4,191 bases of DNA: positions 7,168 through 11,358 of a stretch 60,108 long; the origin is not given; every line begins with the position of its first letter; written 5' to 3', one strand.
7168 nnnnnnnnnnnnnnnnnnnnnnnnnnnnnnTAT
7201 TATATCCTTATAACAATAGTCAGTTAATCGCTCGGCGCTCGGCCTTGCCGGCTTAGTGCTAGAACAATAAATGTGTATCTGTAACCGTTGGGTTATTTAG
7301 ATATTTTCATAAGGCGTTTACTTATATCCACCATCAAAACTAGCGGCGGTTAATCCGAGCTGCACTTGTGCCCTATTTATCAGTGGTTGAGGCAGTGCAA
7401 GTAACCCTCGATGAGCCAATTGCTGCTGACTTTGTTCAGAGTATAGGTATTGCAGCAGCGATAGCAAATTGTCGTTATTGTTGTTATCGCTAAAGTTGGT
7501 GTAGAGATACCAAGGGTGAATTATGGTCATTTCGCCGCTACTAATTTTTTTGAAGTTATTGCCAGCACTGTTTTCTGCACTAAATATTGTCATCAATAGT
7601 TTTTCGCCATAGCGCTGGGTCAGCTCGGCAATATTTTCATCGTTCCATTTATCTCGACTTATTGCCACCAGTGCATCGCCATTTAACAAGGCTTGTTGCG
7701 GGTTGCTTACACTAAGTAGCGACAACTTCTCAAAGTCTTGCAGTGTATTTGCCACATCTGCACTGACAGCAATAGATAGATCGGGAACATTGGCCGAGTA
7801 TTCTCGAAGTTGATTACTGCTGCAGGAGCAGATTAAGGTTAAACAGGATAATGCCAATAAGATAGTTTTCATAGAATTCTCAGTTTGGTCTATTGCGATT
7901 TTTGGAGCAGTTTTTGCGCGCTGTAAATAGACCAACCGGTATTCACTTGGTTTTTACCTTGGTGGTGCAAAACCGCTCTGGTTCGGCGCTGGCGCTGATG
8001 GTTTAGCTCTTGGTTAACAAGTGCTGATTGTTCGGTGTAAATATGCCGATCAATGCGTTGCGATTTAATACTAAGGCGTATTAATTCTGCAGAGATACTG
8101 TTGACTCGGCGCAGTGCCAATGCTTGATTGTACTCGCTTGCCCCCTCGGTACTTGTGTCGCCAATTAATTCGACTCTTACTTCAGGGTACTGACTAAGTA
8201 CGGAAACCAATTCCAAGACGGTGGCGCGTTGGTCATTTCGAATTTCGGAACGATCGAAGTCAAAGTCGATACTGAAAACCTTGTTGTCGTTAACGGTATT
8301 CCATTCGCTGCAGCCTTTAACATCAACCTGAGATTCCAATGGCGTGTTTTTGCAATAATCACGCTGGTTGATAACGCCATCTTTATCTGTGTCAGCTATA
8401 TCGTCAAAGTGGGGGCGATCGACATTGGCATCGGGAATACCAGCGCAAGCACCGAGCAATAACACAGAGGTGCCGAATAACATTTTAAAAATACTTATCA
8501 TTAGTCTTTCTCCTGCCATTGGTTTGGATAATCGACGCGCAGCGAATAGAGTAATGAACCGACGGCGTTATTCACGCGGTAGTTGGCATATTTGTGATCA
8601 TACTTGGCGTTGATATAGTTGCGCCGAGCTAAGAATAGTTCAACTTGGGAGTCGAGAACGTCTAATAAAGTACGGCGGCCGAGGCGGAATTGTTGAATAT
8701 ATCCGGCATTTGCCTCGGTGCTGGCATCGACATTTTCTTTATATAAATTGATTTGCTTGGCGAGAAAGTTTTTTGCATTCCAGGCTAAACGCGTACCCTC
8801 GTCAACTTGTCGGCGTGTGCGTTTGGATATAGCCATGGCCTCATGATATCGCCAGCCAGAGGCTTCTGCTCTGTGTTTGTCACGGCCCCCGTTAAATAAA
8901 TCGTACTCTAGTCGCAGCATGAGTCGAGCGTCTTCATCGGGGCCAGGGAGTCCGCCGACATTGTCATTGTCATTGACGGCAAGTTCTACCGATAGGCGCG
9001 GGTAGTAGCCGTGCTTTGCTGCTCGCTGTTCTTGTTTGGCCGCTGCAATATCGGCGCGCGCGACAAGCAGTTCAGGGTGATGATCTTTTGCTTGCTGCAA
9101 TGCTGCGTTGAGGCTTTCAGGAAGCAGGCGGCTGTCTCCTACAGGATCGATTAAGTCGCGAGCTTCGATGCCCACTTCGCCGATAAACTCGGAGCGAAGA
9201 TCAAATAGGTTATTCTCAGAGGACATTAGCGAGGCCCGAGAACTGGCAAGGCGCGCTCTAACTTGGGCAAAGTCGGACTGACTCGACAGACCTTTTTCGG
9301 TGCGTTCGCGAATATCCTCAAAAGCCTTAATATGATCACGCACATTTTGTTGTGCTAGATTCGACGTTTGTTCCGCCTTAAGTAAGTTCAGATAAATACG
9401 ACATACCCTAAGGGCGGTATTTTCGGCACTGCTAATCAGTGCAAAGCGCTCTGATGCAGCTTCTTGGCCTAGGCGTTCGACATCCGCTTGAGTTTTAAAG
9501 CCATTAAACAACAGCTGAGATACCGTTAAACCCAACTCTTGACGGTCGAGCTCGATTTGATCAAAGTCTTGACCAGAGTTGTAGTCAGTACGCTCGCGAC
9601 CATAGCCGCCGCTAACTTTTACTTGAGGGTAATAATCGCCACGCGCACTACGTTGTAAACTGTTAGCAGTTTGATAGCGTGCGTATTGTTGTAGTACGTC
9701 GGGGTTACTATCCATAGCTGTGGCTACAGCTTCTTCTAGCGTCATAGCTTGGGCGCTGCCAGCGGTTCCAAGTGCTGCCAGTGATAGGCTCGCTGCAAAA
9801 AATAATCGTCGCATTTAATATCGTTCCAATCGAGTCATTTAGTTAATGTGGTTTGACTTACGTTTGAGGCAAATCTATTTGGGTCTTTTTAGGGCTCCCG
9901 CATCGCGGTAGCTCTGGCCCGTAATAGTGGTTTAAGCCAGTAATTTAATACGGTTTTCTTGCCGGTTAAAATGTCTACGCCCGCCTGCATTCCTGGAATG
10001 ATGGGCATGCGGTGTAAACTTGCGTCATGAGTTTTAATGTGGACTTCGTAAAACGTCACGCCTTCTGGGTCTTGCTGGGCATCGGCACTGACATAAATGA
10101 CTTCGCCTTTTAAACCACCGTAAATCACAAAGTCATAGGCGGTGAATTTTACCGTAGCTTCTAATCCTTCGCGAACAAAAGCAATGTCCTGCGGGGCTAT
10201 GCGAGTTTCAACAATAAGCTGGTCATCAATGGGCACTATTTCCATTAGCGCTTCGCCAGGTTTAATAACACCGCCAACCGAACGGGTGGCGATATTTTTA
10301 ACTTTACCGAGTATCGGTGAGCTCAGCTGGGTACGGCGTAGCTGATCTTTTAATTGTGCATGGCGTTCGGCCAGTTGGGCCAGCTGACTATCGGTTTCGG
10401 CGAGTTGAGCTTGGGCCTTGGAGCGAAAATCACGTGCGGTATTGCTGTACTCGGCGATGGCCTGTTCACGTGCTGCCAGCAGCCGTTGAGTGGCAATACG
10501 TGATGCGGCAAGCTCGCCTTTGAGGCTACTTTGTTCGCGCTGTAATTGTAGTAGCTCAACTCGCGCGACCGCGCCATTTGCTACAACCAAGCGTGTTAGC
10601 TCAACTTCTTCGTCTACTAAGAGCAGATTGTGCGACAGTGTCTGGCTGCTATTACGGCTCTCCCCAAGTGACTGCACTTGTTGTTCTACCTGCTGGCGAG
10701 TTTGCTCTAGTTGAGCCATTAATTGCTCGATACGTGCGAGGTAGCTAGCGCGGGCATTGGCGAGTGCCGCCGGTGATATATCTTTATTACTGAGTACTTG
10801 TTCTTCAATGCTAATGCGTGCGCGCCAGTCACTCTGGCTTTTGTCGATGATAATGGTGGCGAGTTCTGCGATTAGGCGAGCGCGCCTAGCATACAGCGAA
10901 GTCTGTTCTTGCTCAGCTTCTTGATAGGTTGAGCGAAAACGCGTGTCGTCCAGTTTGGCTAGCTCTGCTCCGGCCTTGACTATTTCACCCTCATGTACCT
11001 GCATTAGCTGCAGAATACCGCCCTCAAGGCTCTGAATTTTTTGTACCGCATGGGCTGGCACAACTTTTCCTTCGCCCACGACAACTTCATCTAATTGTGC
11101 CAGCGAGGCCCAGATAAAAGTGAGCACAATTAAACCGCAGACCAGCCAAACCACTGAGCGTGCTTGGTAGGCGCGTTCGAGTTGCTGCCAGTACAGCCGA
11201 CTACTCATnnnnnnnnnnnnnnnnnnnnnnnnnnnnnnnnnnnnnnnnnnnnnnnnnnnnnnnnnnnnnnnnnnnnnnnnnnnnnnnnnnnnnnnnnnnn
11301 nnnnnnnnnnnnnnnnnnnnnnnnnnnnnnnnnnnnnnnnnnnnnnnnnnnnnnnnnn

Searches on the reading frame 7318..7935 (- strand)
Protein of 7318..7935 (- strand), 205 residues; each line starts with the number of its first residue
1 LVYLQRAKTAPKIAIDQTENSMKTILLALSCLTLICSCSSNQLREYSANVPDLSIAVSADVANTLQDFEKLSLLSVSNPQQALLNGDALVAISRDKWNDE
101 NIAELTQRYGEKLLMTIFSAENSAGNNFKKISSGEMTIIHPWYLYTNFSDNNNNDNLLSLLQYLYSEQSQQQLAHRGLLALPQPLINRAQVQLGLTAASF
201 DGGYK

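Call 3: search_protein_families(library=pfam, proteins=[window:7318-7935:-], max_evalue=0.01)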
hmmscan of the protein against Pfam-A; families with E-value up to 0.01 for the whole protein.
window:7318-7935:- (205 aa): 0 families

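Call 4: search_protein_families(library=ncbifam, proteins=[window:7318-7935:-], max_evalue=0.01)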
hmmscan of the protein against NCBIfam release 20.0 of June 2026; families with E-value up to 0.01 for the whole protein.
window:7318-7935:- (205 aa): 0 families

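Call 66: search_protein_families(library=pfam, proteins=[window:7318-7935:-], max_evalue=1)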
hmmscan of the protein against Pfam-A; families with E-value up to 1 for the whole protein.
window:7318-7935:- (205 aa): 1 family
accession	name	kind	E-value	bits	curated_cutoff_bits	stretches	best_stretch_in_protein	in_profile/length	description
PF13739.11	PdaC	-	0.093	14.3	29.1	1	98-165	32-85/95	Deacetylase PdaC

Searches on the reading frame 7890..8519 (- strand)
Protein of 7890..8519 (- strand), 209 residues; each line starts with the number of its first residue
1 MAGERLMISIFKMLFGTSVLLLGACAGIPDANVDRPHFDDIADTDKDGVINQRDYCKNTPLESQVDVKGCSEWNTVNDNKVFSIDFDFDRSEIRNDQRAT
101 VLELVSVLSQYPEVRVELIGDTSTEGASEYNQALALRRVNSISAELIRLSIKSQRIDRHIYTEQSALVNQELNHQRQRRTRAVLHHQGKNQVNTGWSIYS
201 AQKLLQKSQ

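Call 3: search_protein_families(library=pfam, proteins=[window:7890-8519:-], max_evalue=0.01)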
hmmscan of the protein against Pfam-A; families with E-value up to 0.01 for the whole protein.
window:7890-8519:- (209 aa): 1 family
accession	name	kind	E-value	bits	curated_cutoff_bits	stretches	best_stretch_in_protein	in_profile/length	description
PF00691.25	OmpA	-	7.5e-10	39.5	27.2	1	86-178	2-96/98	OmpA family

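Call 4: search_protein_families(library=ncbifam, proteins=[window:7890-8519:-], max_evalue=0.01)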
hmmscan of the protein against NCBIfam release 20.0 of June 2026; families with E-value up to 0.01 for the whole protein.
window:7890-8519:- (209 aa): 17 families
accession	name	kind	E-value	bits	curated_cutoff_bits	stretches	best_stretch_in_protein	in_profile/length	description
NF053612.1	anchor_PA1041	equivalog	1.4e-15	57.9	250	1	42-182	76-231/236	PA1041 family peptidoglycan-binding anchor lipoprotein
NF053607.1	CHU_0125_OmpA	equivalog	6e-14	51.5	620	1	83-181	532-633/639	CHU_0125 family OmpA-like outer membrane integrity protein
NF053611.1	YiaD_Gzip_OmpA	equivalog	6.2e-14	52.2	175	1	83-178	103-198/206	YiaD family glycine zipper/OmpA-like lipoprotein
TIGR02802.1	Pal_lipo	equivalog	8.5e-14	51.5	125.35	1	84-181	2-101/104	peptidoglycan-associated lipoprotein Pal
NF053613.1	OMP_toxin_LptF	equivalog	1.4e-12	47.8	400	1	85-178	144-237/256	lipotoxin F family OmpA-related lipoprotein LptF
NF052230.1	T9SS_PorE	exception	1.8e-12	46.3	600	1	83-165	516-598/648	PorE family type IX secretion system protein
NF053585.1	OMP_LP_YfiB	equivalog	1.1e-11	44.9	128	1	84-176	58-150/163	outer membrane lipoprotein YfiB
TIGR03789.1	pdsO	hypoth_equivalog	4.3e-09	36.4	152.2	1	82-171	139-228/243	sortase-associated OmpA-like protein PdsO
NF045787.1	OmpABordt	equivalog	3.5e-08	33.3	200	1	83-179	84-182/194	outer membrane protein OmpA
NF033763.1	exchanger_TraB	exception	1.2e-07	30.1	700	1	41-169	350-480/522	outer membrane exchange protein TraB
NF007804.1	PRK10510.1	equivalog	2.9e-07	30.1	307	1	83-159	113-189/219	OmpA family lipoprotein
NF045788.1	Omp38Acinit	equivalog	1.3e-06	27.7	500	1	82-164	241-324/354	outer membrane protein Omp38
NF008067.1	PRK10802.1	equivalog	4.3e-06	26.7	261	1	78-179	65-166/171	peptidoglycan-associated lipoprotein Pal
NF047726.1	AutTranAdhPGAsTpgA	equivalog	4.5e-06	26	350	1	75-163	147-238/268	trimeric autotransporter adhesin/peptidogylcan-associated protein TpgA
NF006285.1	PRK08457.1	equivalog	0.00021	21.2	250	1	84-191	124-237/253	flagellar motor protein MotB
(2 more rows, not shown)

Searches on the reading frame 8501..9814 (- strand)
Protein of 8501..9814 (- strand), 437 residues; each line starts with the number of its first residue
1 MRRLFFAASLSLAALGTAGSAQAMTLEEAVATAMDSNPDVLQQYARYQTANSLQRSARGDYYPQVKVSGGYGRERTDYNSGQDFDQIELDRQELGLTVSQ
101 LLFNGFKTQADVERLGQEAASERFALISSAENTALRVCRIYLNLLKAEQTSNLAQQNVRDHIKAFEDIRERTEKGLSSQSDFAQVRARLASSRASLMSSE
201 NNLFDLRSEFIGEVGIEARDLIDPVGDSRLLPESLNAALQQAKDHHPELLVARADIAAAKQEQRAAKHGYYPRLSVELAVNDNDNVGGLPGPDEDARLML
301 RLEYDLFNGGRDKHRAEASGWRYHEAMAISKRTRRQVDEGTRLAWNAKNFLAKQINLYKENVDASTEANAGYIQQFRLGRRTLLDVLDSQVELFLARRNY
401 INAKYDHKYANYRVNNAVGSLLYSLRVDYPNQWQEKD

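Call 66: search_protein_families(library=pfam, proteins=[window:8501-9814:-], max_evalue=1)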
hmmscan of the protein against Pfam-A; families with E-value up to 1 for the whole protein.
window:8501-9814:- (437 aa): 2 families
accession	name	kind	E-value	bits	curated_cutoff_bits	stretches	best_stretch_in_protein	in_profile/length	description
PF02321.23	OEP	-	1.7e-59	201.2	22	2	235-417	1-185/187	Outer membrane efflux protein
PF13975.11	gag-asp_proteas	-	0.38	11.8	28.2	0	21-67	18-63/92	gag-polyprotein putative aspartyl protease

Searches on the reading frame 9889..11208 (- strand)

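Call 66: search_protein_families(library=pfam, proteins=[window:9889-11208:-], max_evalue=1)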
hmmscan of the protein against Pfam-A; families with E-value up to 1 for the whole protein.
window:9889-11208:- (439 aa): 7 families
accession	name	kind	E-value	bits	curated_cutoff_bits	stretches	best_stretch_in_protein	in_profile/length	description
PF13437.12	HlyD_3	-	5.3e-17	62.9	22.2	1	295-394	2-96/106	HlyD family secretion protein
PF16576.10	HlyD_D23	-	4.6e-07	29.8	30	1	216-378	29-189/214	Barrel-sandwich domain of CusB or HlyD membrane-fusion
PF23311.1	DUF7084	-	0.031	14.5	27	1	317-338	4-25/48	Domain of unknown function (DUF7084)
PF12867.12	DinB_2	-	0.25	12.3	24.8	0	124-184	42-93/128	DinB superfamily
PF10704.14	DUF2508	-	0.54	10.9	22.5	0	161-185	16-40/71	Protein of unknown function (DUF2508)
PF09128.16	RGS-like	-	0.55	10.4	27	1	227-307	82-163/191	Regulator of G protein signalling-like domain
PF07889.17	DUF1664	-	0.87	10.1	34.6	1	148-194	38-84/124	Protein of unknown function (DUF1664)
